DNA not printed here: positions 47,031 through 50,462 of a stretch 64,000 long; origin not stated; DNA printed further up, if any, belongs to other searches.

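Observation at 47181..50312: Producer-consumer fusion: YfhO-like GT-C glycosyltransferase domain fused to a Ppm1/DPM1-type polyprenyl-phosphate sugar synthase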

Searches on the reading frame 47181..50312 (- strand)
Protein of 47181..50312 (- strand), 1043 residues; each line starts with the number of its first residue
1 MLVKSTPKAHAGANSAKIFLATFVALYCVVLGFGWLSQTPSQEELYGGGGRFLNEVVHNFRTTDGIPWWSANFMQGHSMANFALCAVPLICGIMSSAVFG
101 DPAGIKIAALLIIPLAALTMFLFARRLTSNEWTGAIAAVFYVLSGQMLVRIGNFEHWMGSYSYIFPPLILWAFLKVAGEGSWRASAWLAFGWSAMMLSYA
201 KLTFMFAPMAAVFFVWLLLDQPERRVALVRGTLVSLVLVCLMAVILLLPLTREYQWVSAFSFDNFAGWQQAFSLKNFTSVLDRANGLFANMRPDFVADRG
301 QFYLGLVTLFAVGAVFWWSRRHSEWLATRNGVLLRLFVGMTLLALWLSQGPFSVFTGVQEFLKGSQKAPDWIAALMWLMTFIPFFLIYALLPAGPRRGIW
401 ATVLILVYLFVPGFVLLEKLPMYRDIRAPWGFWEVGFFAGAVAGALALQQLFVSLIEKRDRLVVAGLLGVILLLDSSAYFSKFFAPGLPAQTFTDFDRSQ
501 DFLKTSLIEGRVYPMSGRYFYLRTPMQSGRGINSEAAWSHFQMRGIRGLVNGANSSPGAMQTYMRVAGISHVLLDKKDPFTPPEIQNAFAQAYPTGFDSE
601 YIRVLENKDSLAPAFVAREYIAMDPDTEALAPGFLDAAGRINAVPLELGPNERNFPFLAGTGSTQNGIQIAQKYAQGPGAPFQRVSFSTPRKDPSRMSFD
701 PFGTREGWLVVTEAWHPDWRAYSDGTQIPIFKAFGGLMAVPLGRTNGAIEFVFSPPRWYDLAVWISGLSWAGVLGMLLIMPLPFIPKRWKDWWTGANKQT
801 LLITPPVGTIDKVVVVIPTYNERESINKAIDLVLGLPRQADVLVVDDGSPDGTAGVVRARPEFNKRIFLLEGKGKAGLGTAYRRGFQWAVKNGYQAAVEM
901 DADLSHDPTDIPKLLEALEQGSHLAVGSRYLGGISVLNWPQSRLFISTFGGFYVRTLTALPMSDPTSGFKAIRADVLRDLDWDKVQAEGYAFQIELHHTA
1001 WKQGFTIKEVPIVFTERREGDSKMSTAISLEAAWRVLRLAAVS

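Call 4: search_protein_families(library=pfam, proteins=[window:47181-50312:-], max_evalue=1)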
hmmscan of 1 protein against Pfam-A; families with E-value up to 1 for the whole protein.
window:47181-50312:- (1043 aa): 4 families
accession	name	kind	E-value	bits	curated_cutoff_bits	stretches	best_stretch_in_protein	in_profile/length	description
PF00535.33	Glycos_transf_2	-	9.5e-25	87.9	23.3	1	815-980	2-167/168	Glycosyl transferase family 2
PF09586.16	YfhO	-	3e-05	23.1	28.5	1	705-757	775-827/835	Bacterial membrane protein YfhO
PF13641.12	Glyco_tranf_2_3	-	0.018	15.5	27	1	813-1034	3-227/230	Glycosyltransferase like family 2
PF10111.15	Glyco_tranf_2_2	-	0.27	11.1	27.3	1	815-892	2-83/276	Glycosyltransferase like family 2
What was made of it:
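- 48045..48860 (-): Residues 485-756: extracytoplasmic mixed alpha/beta domain ending in the YfhO-type motif (EAWHPDW at 713-719, FVFSPP at 751-756). Pfam YfhO match at 705-757 to profile positions 775-827 of 835 (call 4).
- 47184..47876 (-): Residues 813-1043: cytoplasmic GT-A/GT2 domain of the DPMS/Ppm1 type. It has the catalytic core plus two interface helices (941-958 and 1026-1042) and no TM helix of its own. The DXD motif is D901-A-D903. Pfam GT2 E=9.5e-25 (call 4).
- On GT2 / GT-A glycosyltransferases (Pfam PF00535): 87.9 bits against a cut-off of 23.3, over residues 815-980 (call 4).
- On YfhO family (Pfam PF09586): This protein scores 23.1 bits, over residues 705-757 only (call 4).
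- Closest known: CsbB / GtcA / YfhO three-component glycosylation of teichoic acids. Same: The YfhO C-terminal motif and the last TM helix are shared (call 4).
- Checked: The GT2 domain follows at Pfam 815-980, E=9.5e-25 (call 4). One qualification: the Pfam YfhO match in this protein covers only residues 705-757 and scores 23.1 bits, below the 28.5-bit gathering score (call 4).
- The Pfam YfhO score of this protein is below threshold (call 4).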

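Call 5: search_protein_families(library=ncbifam, proteins=[window:47181-50312:-], max_evalue=1)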
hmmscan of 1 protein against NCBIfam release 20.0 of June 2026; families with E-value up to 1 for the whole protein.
window:47181-50312:- (1043 aa): 17 families
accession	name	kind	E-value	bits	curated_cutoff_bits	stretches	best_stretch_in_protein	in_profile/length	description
TIGR04182.1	glyco_TIGR04182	equivalog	2.5e-17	63.2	325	1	812-1023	1-200/293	S-layer glycoprotein N-glycosyltransferase AglJ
NF041391.1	DPhHxTase_Halo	equivalog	1.1e-10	40.9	375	1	819-1024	3-192/213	dolichyl-phosphate hexose transferase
NF007986.1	PRK10714.1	equivalog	2.7e-10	39.8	529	1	809-1025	4-211/316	undecaprenyl-phosphate 4-deoxy-4-formamido-L-arabinose transferase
TIGR03937.1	PgaC_IcaA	equivalog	5.4e-09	35.5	422.3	1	803-921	37-153/407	poly-beta-1,6-N-acetyl-D-glucosamine synthase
NF058614.1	PPMAGASynPpgS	equivalog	6.2e-09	35.6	370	1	813-1015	2-199/226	polyprenyl-phospho-N-acetylgalactosaminyl synthase PpgS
NF047588.1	GlcsyltransPgfSStrep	equivalog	7e-09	35.3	500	1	812-1031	2-212/308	glycosyltransferase PgfS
NF045692.1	OglycostaseCruG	equivalog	1.7e-06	27.2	600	1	807-916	37-150/386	2'-O-glycosyltransferase CruG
TIGR04283.1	glyco_like_mftF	equivalog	3e-06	27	182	1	815-859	3-48/221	TIGR04283 family arsenosugar biosynthesis glycosyltransferase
NF041875.1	EPS_EpsD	equivalog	3.4e-05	23.4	370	1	814-889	2-78/325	exopolysaccharide biosynthesis glycosyltransferase EpsD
NF041865.1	EpsU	equivalog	9.5e-05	21.6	700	1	807-928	35-156/394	exopolysaccharide biosynthesis GT2 family glycosyltransferase EpsU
NF047683.1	TeichurnBiosyTuaG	equivalog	0.00017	21.3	400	1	811-900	6-95/252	teichuronic acid biosynthesis protein TuaG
NF007482.0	PRK10073.1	equivalog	0.00045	19.3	423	1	811-916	6-108/334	glycosyltransferase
TIGR03965.1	mycofact_glyco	equivalog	0.00051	19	280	1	810-867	73-133/467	mycofactocin biosynthesis glycosyltransferase MftF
NF010496.0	PRK13915.1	equivalog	0.0012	18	262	1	811-886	31-112/307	glucosyl-3-phosphoglycerate synthase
NF053846.1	glyco_with_XrtP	equivalog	0.0013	17.5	520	1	816-872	46-102/440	XrtP-associated glycosyltransferase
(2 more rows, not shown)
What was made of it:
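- On NCBIfam equivalogs (AglJ, DPhHxTase_Halo, ArnC, PpgS, PgfS): All others are far below their cut-offs (call 5).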

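Call 6: find_homologous_proteins(query=window:47181-50312:-, max_evalue=0.00001)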
Query window:47181-50312:- (1043 aa): 131 proteins with E <= 0.00001 among 8000 candidates; the best 120 are listed.
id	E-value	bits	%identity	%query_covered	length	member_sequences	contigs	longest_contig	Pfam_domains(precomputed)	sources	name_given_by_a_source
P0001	0.0e+0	2397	100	100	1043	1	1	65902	PF00535.33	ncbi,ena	-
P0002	0.0e+0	2391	100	100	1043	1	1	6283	PF00535.33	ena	-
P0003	0.0e+0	2380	99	100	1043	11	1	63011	PF00535.33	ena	-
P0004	0.0e+0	2349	98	100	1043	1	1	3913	PF09586.17,PF00535.33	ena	-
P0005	0.0e+0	2279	95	100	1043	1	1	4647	PF09586.17,PF00535.33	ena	-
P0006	0.0e+0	2277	95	100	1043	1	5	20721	PF09586.17,PF00535.33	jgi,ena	jgi:dolichol-phosphate mannosyltransferase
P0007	0.0e+0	2275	94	100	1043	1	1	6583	PF09586.17,PF00535.33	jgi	jgi:dolichol-phosphate mannosyltransferase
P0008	0.0e+0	2182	90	100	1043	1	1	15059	PF09586.17,PF00535.33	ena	-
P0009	0.0e+0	2161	89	99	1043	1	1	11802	PF00535.33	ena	-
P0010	0.0e+0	2161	91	98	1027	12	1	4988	PF09586.17,PF00535.33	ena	-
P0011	0.0e+0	2159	89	100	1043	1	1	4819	PF00535.33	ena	-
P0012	0.0e+0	2146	88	100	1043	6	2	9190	PF09586.17,PF00535.33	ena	-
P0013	0.0e+0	2142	89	99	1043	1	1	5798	PF09586.17,PF00535.33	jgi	jgi:dolichol-phosphate mannosyltransferase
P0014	0.0e+0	2134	88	100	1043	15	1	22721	PF09586.17,PF00535.33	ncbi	-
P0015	0.0e+0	2134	88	100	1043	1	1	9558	PF09586.17,PF00535.33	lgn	-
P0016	0.0e+0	2133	89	98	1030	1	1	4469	PF09586.17,PF00535.33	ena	-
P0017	0.0e+0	2130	88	98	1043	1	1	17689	PF00535.33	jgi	-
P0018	0.0e+0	2090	88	99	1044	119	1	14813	PF00535.33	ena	-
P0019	0.0e+0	2087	86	100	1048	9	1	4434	PF09586.17,PF00535.33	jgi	-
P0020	0.0e+0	2086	89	98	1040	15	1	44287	PF00535.33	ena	-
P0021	0.0e+0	2070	86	100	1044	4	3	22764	PF00535.33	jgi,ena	jgi:dolichol-phosphate mannosyltransferase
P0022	0.0e+0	2067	87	98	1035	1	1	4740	PF00535.33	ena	-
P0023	0.0e+0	2065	85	100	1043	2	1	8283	PF09586.17,PF00535.33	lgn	-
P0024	0.0e+0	2062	85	100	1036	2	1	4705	PF09586.17,PF00535.33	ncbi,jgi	ncbi:MAG: Undecaprenyl-phosphate 4-deoxy-4-formamido-L-arabinose transferase [Verrucomicrobiota bact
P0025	0.0e+0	2061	85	100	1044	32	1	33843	PF00535.33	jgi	jgi:dolichol-phosphate mannosyltransferase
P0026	0.0e+0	2059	85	100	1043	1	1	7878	PF09586.17,PF00535.33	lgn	-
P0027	0.0e+0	2049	85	100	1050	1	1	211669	PF00535.33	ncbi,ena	-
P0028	0.0e+0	2046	86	100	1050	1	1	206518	PF09586.17,PF00535.33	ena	-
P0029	0.0e+0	2042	85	99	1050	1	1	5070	PF00535.33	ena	-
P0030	0.0e+0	2038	84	99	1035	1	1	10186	PF09586.17,PF00535.33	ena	-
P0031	0.0e+0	2036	85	100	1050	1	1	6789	PF09586.17,PF00535.33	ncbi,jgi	jgi:dolichol-phosphate mannosyltransferase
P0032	0.0e+0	2034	83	100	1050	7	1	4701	PF00535.33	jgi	-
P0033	0.0e+0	2033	85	100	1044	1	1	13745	PF09586.17,PF00535.33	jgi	jgi:dolichol-phosphate mannosyltransferase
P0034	0.0e+0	2031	84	100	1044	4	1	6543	PF00535.33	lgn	-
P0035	0.0e+0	2031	84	99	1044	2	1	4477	PF00535.33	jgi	jgi:dolichol-phosphate mannosyltransferase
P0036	0.0e+0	2002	85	100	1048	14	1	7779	PF09586.17,PF00535.33,PF13231.13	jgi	-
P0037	0.0e+0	1995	83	100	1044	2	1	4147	PF09586.17,PF00535.33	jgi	-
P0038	0.0e+0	1993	83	99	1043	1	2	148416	PF00535.33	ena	-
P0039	0.0e+0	1963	80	100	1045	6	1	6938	PF00535.33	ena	-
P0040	0.0e+0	1957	81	99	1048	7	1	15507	PF09586.17,PF00535.33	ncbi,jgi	jgi:dolichol-phosphate mannosyltransferase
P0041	0.0e+0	1953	88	91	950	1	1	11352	PF00535.33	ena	-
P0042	0.0e+0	1951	82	99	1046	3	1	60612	PF09586.17,PF00535.33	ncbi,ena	-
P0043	0.0e+0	1951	86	93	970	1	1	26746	PF00535.33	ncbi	-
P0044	0.0e+0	1946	83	98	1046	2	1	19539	PF09586.17,PF00535.33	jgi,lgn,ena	jgi:dolichol-phosphate mannosyltransferase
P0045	0.0e+0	1936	82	98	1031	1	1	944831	PF00535.33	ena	-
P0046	0.0e+0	1935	81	100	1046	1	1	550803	PF09586.17,PF00535.33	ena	-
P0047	0.0e+0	1923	81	99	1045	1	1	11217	PF00535.33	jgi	-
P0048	0.0e+0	1917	82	98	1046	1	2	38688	PF09586.17,PF00535.33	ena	-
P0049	0.0e+0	1916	79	99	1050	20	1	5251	PF09586.17,PF00535.33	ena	-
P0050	0.0e+0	1912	82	97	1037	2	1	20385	PF00535.33,PF13231.13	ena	-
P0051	0.0e+0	1909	80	99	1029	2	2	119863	PF00535.33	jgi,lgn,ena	jgi:dolichol-phosphate mannosyltransferase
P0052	0.0e+0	1908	79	100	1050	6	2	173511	PF09586.17,PF00535.33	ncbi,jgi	jgi:dolichol-phosphate mannosyltransferase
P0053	0.0e+0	1904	79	99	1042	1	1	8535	PF00535.33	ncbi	-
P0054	0.0e+0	1899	80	99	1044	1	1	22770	PF00535.33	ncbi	-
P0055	0.0e+0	1899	78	99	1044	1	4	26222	PF09586.17,PF00535.33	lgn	-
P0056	0.0e+0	1892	80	97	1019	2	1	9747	PF09586.17,PF00535.33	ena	-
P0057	0.0e+0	1891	80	98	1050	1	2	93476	PF00535.33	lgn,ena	-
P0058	0.0e+0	1871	78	99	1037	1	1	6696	PF00535.33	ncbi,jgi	jgi:dolichol-phosphate mannosyltransferase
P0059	0.0e+0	1871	78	99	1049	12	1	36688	PF00535.33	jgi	jgi:dolichol-phosphate mannosyltransferase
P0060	0.0e+0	1869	79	99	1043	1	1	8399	PF00535.33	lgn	-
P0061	0.0e+0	1868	77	100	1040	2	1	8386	PF00535.33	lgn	-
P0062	0.0e+0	1856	76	100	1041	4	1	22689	PF00535.33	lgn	-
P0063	0.0e+0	1855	77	98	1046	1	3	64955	PF09586.17,PF00535.33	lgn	-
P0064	0.0e+0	1850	77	99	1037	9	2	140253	PF00535.33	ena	-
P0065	0.0e+0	1849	76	100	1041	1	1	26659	PF09586.17,PF00535.33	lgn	-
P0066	0.0e+0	1840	76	100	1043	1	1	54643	PF00535.33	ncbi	-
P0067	0.0e+0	1840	76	99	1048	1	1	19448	PF09586.17,PF00535.33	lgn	-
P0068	0.0e+0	1839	77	99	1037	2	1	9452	PF00535.33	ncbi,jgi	jgi:dolichol-phosphate mannosyltransferase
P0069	0.0e+0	1839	78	98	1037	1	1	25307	PF09586.17,PF00535.33,PF13231.13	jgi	jgi:dolichol-phosphate mannosyltransferase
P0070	0.0e+0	1839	78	98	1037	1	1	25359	PF09586.17,PF00535.33,PF13231.13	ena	-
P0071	0.0e+0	1835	76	100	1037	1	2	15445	PF00535.33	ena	-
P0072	0.0e+0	1831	76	99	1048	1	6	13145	PF09586.17,PF00535.33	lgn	-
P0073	0.0e+0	1831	76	100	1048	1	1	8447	PF09586.17,PF00535.33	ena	-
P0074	0.0e+0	1830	78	97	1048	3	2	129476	PF00535.33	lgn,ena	-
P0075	0.0e+0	1827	77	98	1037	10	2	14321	PF09586.17,PF00535.33,PF13231.13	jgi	jgi:dolichol-phosphate mannosyltransferase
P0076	0.0e+0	1825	76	99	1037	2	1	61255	PF00535.33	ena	-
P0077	0.0e+0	1816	76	99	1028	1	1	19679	PF09586.17,PF00535.33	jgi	jgi:dolichol-phosphate mannosyltransferase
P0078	0.0e+0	1814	77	98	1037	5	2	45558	PF00535.33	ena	-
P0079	0.0e+0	1811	75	99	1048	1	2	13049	PF09586.17,PF00535.33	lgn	-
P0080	0.0e+0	1801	75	99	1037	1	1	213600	PF00535.33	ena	-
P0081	0.0e+0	1801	76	98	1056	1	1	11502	PF09586.17,PF00535.33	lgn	-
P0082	0.0e+0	1787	74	99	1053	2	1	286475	PF09586.17,PF00535.33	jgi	jgi:dolichol-phosphate mannosyltransferase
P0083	0.0e+0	1783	74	98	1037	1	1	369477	PF00535.33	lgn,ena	-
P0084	0.0e+0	1781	75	98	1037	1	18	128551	PF13641.13,PF00535.33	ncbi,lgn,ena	-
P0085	0.0e+0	1778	78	94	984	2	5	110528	PF09586.17,PF00535.33,PF13231.13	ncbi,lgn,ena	-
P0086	0.0e+0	1774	74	98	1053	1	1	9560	PF00535.33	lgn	-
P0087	0.0e+0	1762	74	99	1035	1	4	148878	PF00535.33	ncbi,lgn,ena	-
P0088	0.0e+0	1755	73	100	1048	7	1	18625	PF00535.33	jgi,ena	-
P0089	0.0e+0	1743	72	98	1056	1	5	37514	PF00535.33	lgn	-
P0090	0.0e+0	1728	72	98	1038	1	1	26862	PF00535.33,PF13231.13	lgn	-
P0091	0.0e+0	1713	71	98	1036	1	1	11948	PF00535.33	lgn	-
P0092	0.0e+0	1709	72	100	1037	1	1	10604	PF13641.13,PF00535.33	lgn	-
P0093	0.0e+0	1704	71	100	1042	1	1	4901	PF09586.17,PF00535.33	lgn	-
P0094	0.0e+0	1687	69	100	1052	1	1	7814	PF00535.33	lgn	-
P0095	0.0e+0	1686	70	98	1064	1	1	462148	PF00535.33,PF13231.13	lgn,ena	-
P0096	0.0e+0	1679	69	100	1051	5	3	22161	PF13641.13,PF00535.33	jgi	-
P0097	0.0e+0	1672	70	99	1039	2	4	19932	PF00535.33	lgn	-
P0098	0.0e+0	1671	69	99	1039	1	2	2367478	PF00535.33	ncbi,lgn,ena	-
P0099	0.0e+0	1656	69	99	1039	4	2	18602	PF00535.33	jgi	jgi:dolichol-phosphate mannosyltransferase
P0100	0.0e+0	1655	70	97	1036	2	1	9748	PF00535.33,PF13231.13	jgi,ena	jgi:dolichol-phosphate mannosyltransferase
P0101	0.0e+0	1650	69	99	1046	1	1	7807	PF00535.33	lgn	-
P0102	0.0e+0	1624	67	98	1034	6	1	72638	PF00535.33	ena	-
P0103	0.0e+0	1623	67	99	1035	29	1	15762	PF00535.33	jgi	-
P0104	0.0e+0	1619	66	99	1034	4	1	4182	PF00535.33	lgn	-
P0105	0.0e+0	1611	66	98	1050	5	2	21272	PF00535.33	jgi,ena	jgi:dolichol-phosphate mannosyltransferase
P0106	0.0e+0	1610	67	98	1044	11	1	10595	PF13641.13,PF00535.33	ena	-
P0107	0.0e+0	1605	68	98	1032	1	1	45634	PF00535.33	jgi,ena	-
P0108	0.0e+0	1580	72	92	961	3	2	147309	PF00535.33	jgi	jgi:dolichol-phosphate mannosyltransferase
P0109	0.0e+0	1530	87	72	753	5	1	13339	PF00535.33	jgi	jgi:dolichol-phosphate mannosyltransferase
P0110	0.0e+0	1511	64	98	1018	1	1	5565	PF13641.13,PF00535.33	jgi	-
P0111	0.0e+0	1496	63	97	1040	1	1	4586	PF00535.33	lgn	-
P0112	0.0e+0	1495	63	98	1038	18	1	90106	PF00535.33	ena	-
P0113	0.0e+0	1368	81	69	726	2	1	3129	PF00535.33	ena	-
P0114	0.0e+0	1303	55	99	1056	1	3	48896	PF09586.17,PF00535.33,PF13231.13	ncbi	-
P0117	2.0e-283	961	54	74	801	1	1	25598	-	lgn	-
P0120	1.6e-255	869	51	76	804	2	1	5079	-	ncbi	-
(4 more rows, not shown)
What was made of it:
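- On YfhO family (Pfam PF09586): About half of the close homologues carry a precomputed PF09586 hit (call 6).
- Checked: More than 110 are full-length, 1018-1064 aa, 55-100% identical, and come from NCBI, ENA, JGI and Logan assemblies (call 6).
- More than 110 independent clusters from four data sources have the same continuous ORF (call 6).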
